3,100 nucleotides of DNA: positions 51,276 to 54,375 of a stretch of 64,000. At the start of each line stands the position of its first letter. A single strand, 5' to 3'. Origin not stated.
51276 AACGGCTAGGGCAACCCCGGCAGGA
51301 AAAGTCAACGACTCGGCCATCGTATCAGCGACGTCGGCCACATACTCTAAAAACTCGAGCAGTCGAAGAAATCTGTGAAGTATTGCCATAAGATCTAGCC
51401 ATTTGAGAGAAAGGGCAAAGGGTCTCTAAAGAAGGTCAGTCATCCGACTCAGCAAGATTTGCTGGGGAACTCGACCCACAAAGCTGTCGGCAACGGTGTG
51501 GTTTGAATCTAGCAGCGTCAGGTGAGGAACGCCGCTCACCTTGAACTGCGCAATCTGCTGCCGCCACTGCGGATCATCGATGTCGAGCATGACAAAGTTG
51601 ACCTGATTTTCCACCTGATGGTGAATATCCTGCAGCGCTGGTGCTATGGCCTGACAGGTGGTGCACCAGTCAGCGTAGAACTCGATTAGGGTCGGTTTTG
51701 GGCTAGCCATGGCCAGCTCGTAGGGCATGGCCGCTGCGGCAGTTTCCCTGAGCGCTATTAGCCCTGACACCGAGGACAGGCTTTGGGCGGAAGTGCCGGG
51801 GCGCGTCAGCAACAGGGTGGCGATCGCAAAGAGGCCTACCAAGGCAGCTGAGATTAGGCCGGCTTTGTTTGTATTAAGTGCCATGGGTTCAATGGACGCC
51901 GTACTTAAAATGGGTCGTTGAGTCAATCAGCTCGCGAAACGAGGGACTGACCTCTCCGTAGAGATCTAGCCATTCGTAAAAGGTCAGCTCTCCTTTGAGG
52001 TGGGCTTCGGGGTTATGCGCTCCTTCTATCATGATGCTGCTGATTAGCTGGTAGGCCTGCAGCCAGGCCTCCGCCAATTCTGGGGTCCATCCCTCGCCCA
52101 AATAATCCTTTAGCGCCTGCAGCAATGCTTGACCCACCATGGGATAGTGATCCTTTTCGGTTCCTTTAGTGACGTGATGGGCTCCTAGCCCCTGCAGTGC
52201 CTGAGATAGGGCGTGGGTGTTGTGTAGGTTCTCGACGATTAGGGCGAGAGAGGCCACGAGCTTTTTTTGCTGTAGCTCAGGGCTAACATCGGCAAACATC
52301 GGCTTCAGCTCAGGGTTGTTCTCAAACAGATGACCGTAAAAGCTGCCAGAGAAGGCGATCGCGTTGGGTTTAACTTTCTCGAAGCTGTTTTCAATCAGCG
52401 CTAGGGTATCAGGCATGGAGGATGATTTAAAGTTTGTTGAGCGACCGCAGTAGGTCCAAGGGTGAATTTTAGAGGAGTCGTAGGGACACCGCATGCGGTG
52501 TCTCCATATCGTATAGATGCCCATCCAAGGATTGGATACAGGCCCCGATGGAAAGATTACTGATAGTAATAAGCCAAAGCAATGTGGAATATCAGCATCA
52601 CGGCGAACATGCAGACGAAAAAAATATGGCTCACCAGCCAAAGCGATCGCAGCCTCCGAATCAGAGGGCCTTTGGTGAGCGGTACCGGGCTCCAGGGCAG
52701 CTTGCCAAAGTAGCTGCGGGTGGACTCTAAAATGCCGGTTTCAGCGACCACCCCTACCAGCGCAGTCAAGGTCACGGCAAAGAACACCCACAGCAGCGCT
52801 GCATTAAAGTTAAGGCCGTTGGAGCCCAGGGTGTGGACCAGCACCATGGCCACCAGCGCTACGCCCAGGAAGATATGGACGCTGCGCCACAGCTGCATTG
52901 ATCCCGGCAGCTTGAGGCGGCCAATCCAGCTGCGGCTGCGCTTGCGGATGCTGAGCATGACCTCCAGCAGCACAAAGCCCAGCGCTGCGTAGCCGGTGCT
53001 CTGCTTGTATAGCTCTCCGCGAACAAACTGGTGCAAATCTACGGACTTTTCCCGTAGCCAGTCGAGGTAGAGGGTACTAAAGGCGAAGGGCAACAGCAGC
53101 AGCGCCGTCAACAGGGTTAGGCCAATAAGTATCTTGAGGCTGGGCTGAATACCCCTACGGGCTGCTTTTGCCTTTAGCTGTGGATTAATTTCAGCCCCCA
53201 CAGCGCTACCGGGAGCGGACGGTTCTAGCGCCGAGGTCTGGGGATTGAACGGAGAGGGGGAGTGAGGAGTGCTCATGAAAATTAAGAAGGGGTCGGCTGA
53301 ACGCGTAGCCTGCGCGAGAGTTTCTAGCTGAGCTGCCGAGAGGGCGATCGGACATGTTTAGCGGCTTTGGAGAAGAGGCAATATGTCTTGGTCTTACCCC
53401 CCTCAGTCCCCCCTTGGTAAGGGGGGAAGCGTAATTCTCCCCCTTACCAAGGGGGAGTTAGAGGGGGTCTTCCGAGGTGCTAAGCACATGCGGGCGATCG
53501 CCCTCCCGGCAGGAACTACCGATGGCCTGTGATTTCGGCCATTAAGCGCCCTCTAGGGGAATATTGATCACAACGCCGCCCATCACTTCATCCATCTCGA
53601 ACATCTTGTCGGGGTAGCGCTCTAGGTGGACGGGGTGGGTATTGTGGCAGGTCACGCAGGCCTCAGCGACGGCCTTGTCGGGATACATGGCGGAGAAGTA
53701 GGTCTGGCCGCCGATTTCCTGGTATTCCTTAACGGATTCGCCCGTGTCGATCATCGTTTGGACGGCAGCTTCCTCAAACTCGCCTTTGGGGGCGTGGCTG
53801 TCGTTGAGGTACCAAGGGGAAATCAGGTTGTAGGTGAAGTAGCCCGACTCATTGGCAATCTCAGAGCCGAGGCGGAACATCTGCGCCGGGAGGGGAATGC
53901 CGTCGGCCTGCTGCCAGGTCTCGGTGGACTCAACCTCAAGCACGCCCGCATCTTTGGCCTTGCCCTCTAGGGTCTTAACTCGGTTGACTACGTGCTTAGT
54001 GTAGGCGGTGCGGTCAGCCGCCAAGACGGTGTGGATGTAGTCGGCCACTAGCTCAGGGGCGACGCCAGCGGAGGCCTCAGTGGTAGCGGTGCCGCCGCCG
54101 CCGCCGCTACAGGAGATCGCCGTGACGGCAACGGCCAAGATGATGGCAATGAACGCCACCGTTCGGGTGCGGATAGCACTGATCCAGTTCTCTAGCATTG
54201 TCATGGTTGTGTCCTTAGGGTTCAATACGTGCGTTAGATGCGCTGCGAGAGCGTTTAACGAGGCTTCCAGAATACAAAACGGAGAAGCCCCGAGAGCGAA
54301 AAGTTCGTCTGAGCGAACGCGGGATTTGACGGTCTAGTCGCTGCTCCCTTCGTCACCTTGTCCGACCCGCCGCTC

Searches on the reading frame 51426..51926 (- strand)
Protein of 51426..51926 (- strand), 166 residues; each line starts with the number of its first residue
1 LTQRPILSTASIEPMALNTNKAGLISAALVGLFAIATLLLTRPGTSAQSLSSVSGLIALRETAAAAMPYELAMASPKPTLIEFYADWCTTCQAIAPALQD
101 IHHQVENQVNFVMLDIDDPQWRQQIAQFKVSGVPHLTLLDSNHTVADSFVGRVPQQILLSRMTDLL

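Call 5: search_protein_families(library=pfam, proteins=[window:51426-51926:-], max_evalue=0.1)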
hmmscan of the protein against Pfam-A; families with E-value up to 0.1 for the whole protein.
window:51426-51926:- (166 aa): 10 families
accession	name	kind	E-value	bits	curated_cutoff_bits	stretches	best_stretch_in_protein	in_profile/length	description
PF00085.26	Thioredoxin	-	3.7e-18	65.9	23.5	1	74-162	15-101/103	Thioredoxin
PF13899.12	Thioredoxin_7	-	9.2e-09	35.8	27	1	70-140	11-82/83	Thioredoxin-like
PF13905.12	Thioredoxin_8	-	5.4e-08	33.5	27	1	77-127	2-56/94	Thioredoxin-like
PF00578.27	AhpC-TSA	-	1.4e-07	32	26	1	69-151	18-100/124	AhpC/TSA family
PF13098.12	Thioredoxin_2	-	4e-06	27.6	27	1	76-159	5-101/104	Thioredoxin-like domain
PF08534.16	Redoxin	-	2e-05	24.8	26.6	1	59-149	11-102/148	Redoxin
PF13728.12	TraF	-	0.00039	20.8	23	1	72-142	125-202/224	F plasmid transfer operon protein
PF14595.12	Thioredoxin_9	-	0.011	16.1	25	1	79-152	44-117/129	Thioredoxin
PF06110.17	TXD17-like_Trx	-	0.014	15.5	23.1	1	86-137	36-88/119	Thioredoxin domain-containing protein 17-like, thioredoxin domain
PF13192.12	Thioredoxin_3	-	0.088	13.3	24.8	0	88-141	10-57/76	Thioredoxin domain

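Call 6: search_protein_families(library=ncbifam, proteins=[window:51426-51926:-], max_evalue=0.1)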
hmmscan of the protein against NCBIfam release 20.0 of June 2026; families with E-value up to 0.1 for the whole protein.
window:51426-51926:- (166 aa): 21 families
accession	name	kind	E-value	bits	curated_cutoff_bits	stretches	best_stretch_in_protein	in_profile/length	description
TIGR01068.1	thioredoxin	equivalog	8.4e-18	64.4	96.8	1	72-162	10-97/101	thioredoxin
TIGR01126.1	pdi_dom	equivalog_domain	2.7e-11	43.7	107.2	1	73-154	11-93/105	protein disulfide-isomerase domain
NF008229.0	PRK10996.1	equivalog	6.9e-11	42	125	1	71-156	47-129/141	thioredoxin TrxC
TIGR01130.1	ER_PDI_fam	subfamily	7.2e-10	39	344.25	1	70-143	357-428/476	protein disulfide-isomerase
NF006898.0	PRK09381.1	equivalog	2.6e-09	37.4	138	1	79-153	24-95/109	thioredoxin TrxA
NF045694.1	seleno_TsoB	exception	2.6e-09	35.7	805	1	71-164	469-570/572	rhodanese/DsbD fusion-like selenoprotein TsoB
NF047697.1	ThioredTrxAClost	equivalog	1.9e-08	34.5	140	1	76-145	17-84/105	thioredoxin TrxA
NF001419.0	PRK00293.1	subfamily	1.6e-07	30.3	330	1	62-145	461-550/574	protein-disulfide reductase DsbD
TIGR00385.1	dsbE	subfamily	2.3e-06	27.3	123.15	1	72-143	59-127/173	DsbE family thiol:disulfide interchange protein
NF038096.1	thylak_slr1796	equivalog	3.9e-05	23.2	140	1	72-155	34-122/157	thylakoid membrane photosystem I accumulation factor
NF047696.1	ThlDiSintTplARhiz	equivalog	4.3e-05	23.4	230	1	62-139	83-161/219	thiol:disulfide interchange protein TlpA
NF041202.1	StoA_CxxC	exception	0.00012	22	210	1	74-128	50-105/163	endospore biogenesis thiol-disulfide oxidoreductase StoA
NF002854.0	PRK03147.1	subfamily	0.00014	21.8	170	1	71-160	57-147/176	thiol-disulfide oxidoreductase ResA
NF010625.0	PRK14018.1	equivalog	0.0025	16.4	522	1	64-104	44-84/521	bifunctional peptide-methionine (S)-S-oxide reductase MsrA/peptide-methionine (R)-S-oxide reductase MsrB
NF011941.0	PRK15412.1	equivalog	0.0031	17.1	359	1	74-143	66-132/185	thiol:disulfide interchange protein DsbE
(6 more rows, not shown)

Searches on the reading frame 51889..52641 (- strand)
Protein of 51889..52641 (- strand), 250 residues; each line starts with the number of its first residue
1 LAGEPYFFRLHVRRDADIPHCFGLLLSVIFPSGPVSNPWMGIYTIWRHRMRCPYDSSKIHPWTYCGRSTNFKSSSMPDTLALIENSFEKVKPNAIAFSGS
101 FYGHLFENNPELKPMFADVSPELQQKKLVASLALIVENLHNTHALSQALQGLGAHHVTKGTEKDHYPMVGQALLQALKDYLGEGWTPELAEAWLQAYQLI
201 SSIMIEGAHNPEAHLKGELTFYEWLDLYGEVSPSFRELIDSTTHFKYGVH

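Call 5: search_protein_families(library=pfam, proteins=[window:51889-52641:-], max_evalue=0.1)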
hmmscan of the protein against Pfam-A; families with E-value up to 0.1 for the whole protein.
window:51889-52641:- (250 aa): 1 family
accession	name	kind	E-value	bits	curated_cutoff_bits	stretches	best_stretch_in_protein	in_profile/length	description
PF00042.28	Globin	-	6e-15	56.2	22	1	100-203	2-116/117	Globin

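Call 6: search_protein_families(library=ncbifam, proteins=[window:51889-52641:-], max_evalue=0.1)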
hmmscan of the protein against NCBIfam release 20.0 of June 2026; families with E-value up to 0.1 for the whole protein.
window:51889-52641:- (250 aa): 1 family
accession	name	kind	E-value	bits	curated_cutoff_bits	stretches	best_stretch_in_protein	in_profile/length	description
NF009805.0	PRK13289.1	equivalog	1.5e-21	76.8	432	1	81-206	8-135/399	NO-inducible flavohemoprotein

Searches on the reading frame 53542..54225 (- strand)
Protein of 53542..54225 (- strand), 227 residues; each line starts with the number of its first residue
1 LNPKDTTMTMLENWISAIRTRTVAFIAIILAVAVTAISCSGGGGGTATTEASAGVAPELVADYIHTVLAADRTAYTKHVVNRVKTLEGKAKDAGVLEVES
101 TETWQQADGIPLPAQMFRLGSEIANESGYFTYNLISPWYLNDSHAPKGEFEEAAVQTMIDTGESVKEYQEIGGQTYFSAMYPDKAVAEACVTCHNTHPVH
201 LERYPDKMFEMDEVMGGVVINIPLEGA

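Call 5: search_protein_families(library=pfam, proteins=[window:53542-54225:-], max_evalue=0.1)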
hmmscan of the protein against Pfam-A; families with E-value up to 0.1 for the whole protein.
window:53542-54225:- (227 aa): 1 family
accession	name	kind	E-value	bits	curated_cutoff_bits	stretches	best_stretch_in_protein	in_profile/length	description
PF11845.13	Tll0287-like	-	2.8e-19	70.4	24.1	1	61-223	12-144/144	Tll0287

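Call 6: search_protein_families(library=ncbifam, proteins=[window:53542-54225:-], max_evalue=0.1)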
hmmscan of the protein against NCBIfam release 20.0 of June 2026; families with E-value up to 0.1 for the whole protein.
window:53542-54225:- (227 aa): 4 families
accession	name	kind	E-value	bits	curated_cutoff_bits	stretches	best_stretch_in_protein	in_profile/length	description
NF058595.1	invert_tail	domain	0.014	15.7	37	1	15-49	48-82/113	lipo-invert putative C-terminal anchoring domain-containing protein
NF038083.1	CU044_5270_fam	subfamily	0.022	14.6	100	1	23-109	34-134/284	CU044_5270 family protein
NF041466.1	factorH_bind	equivalog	0.048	12.8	200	1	23-66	10-52/279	factor H-binding protein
TIGR03508.1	decahem_SO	subfamily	0.08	12.4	192.2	0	142-198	148-200/258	DmsE family decaheme c-type cytochrome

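Call 69: search_solved_structures(query=window:53542-54225:-, max_evalue=0.01, show_alignments=3)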
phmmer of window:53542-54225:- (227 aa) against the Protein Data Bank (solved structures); distinct sequences matched with E-value up to 0.01: 0.

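Call 73: search_solved_structures(query=A5, max_evalue=1, show_alignments=3)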
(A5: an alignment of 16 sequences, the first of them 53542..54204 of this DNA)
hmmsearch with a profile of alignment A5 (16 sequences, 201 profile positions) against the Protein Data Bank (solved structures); distinct sequences matched with E-value up to 1: 4.
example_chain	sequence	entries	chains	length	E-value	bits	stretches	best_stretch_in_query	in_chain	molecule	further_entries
5b82_A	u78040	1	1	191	0.47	13.4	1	115-182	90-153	Tll0287 protein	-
5tvg_A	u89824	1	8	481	0.7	12.8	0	46-85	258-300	Alpha,alpha-trehalose-phosphate synthase (UDP-forming)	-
27xj_A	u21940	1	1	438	0.74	12.7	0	131-187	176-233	glucan 1,4-alpha-glucosidase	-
5uof_A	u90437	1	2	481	0.86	12.5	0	44-89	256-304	Alpha,alpha-trehalose-phosphate synthase (UDP-forming)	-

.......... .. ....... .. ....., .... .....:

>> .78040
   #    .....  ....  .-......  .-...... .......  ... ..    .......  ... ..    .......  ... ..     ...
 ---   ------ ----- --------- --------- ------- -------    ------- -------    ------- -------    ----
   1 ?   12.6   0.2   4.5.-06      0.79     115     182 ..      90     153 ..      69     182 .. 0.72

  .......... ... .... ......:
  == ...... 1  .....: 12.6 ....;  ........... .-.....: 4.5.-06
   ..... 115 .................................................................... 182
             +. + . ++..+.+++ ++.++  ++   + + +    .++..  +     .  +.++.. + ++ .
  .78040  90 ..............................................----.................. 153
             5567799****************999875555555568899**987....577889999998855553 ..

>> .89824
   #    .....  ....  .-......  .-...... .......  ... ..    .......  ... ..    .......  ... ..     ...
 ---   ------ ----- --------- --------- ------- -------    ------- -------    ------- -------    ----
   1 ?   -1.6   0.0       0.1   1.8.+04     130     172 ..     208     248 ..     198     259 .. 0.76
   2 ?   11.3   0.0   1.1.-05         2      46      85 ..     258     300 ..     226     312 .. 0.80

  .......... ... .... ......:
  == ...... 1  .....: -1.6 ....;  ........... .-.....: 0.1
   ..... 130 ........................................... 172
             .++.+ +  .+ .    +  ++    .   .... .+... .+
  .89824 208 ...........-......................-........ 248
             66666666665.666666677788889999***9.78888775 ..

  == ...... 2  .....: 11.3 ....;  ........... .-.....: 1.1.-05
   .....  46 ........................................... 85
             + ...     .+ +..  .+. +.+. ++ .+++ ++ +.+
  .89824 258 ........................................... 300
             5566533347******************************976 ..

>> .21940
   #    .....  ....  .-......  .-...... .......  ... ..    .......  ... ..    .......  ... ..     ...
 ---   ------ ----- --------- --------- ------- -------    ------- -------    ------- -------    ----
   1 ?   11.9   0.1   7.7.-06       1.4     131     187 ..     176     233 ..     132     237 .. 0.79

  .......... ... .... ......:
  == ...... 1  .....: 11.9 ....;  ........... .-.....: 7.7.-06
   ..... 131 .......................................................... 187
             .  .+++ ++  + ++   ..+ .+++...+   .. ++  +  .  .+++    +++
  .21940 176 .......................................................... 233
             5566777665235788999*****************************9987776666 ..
